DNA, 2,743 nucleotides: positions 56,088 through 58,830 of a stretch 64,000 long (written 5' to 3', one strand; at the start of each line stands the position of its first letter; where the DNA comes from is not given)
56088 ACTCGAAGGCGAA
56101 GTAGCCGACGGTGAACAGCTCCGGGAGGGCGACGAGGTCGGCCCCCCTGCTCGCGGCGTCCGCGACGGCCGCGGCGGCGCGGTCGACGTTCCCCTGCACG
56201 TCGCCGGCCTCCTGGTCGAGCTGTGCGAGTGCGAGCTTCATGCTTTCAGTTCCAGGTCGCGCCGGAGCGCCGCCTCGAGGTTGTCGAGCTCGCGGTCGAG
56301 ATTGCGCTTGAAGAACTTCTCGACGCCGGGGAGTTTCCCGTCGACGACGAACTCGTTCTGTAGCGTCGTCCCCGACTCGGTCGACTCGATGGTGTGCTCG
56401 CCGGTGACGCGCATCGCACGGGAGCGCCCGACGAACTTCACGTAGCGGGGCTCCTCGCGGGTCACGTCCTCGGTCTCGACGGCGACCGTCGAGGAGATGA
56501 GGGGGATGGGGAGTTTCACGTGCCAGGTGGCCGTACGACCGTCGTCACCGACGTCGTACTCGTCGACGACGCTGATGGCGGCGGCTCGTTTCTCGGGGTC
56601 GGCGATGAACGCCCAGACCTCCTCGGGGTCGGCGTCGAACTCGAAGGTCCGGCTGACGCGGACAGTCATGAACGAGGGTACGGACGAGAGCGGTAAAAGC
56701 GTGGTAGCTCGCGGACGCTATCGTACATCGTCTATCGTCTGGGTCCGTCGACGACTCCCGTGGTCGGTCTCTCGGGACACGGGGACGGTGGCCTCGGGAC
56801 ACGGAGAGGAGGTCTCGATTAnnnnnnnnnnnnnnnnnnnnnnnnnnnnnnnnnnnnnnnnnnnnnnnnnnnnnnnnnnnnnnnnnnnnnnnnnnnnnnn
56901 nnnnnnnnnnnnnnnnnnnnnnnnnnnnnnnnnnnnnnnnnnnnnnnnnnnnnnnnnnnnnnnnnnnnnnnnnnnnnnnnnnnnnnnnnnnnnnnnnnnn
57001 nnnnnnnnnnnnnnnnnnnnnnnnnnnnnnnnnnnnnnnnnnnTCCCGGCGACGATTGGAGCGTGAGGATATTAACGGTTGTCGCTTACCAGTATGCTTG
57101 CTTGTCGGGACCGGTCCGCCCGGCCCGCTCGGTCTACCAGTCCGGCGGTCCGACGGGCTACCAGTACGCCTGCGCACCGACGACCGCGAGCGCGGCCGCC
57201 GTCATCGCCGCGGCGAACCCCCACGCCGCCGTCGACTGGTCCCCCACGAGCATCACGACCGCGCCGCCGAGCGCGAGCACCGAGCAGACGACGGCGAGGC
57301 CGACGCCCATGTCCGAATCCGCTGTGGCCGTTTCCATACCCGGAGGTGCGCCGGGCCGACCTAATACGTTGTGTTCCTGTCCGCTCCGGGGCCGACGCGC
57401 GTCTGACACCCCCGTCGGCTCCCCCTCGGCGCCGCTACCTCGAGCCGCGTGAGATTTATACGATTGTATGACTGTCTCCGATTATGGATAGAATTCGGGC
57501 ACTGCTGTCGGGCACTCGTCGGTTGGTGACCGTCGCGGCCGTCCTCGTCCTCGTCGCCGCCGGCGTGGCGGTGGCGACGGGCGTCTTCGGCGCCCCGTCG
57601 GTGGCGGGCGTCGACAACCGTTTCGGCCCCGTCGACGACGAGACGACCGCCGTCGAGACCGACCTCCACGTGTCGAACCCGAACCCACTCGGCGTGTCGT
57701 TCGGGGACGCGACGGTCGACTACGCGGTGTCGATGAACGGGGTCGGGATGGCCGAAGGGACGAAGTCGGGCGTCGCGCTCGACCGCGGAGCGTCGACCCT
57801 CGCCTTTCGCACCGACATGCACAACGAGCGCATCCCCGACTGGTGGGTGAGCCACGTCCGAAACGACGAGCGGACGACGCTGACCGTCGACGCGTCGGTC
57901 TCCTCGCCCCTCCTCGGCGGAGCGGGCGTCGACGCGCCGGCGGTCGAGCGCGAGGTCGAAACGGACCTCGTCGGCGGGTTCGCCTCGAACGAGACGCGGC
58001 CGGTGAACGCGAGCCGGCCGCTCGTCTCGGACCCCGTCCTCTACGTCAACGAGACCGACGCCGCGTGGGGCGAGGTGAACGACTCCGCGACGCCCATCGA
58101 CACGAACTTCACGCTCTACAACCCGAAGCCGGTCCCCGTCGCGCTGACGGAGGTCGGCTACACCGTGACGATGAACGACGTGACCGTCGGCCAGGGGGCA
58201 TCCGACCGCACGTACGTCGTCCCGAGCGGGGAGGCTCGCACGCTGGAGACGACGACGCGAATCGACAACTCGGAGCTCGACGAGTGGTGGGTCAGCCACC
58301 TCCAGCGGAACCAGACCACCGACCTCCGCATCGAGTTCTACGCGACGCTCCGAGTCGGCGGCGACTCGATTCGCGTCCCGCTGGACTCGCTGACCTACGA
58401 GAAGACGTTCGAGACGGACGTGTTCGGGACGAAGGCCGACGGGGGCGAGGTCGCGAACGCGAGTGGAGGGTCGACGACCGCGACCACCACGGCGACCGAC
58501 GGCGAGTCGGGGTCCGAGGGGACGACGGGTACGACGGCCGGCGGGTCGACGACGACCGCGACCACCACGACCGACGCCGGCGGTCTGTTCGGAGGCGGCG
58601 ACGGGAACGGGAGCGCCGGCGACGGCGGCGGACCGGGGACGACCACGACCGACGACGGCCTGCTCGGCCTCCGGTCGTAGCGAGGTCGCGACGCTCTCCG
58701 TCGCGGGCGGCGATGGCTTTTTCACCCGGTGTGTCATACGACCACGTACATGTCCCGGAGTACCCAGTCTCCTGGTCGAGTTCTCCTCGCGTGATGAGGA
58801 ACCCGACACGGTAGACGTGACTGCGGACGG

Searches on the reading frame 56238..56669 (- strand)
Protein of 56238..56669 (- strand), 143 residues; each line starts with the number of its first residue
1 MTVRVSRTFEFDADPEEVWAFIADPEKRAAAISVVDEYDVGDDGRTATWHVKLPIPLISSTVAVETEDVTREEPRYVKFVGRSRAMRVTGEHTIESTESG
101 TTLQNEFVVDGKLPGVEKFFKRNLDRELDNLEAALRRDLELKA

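Call 50: search_protein_families(library=pfam, proteins=[window:56238-56669:-], max_evalue=0.001)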
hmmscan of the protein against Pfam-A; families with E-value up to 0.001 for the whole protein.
window:56238-56669:- (143 aa): 3 families
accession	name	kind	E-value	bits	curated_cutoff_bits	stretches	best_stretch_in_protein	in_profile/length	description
PF10604.15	Polyketide_cyc2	-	4.8e-19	69.5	27.4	1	3-135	2-141/142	Polyketide cyclase / dehydrase and lipid transport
PF06240.19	COXG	-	6.6e-07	29.6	22.2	1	9-113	3-108/140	Carbon monoxide dehydrogenase subunit G (CoxG)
PF03364.25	Polyketide_cyc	-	0.0006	20.5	23.4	0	12-136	2-126/126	Polyketide cyclase / dehydrase and lipid transport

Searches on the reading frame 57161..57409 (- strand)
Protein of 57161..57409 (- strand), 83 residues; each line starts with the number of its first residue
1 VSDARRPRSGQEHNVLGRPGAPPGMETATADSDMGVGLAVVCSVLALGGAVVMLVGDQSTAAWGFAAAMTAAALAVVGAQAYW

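Call 4: search_protein_families(library=pfam, proteins=[window:57161-57409:-], max_evalue=1)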
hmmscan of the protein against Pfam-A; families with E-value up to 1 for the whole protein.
seq(83 aa): 1 family
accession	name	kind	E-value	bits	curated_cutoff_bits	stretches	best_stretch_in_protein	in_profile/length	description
PF24369.1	DUF7525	-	1.7e-19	70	27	1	27-82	1-57/57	Family of unknown function (DUF7525)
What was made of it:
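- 57158..57337 (-): Membrane gene upstream of B: 59-aa 2-TM DUF7525 protein with its own TATA-like TATTA at -29..-25. Pfam, 70 bits (call 4).
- Checked: Membrane gene upstream of B: 57158-57337, minus strand, 59 aa, two hydrophobic segments, matching DUF7525 (70 bits against a cutoff of 27) (call 4).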

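Call 5: search_protein_families(library=ncbifam, proteins=[window:57161-57409:-], max_evalue=1)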
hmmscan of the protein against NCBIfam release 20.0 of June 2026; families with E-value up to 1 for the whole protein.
seq(83 aa): 0 families

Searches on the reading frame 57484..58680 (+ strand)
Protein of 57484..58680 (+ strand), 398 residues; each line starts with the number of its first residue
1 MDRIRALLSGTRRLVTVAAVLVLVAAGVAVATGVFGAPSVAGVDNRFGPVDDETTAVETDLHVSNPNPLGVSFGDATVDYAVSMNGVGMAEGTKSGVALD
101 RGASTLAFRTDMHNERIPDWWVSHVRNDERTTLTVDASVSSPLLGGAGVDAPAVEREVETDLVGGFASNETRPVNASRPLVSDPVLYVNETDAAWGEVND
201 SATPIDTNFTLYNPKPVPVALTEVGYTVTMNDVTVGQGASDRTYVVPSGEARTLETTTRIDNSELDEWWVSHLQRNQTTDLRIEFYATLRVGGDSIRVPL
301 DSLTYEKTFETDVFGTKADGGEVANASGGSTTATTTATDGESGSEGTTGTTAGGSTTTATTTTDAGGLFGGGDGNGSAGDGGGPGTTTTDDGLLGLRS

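Call 50: search_protein_families(library=pfam, proteins=[window:57484-58680:+], max_evalue=0.001)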
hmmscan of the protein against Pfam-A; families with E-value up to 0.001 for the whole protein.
window:57484-58680:+ (398 aa): 1 family
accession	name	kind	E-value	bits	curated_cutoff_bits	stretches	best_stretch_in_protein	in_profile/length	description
PF03168.19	LEA_2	-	6.3e-19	68.7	25.4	2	209-301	2-95/98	Late embryogenesis abundant protein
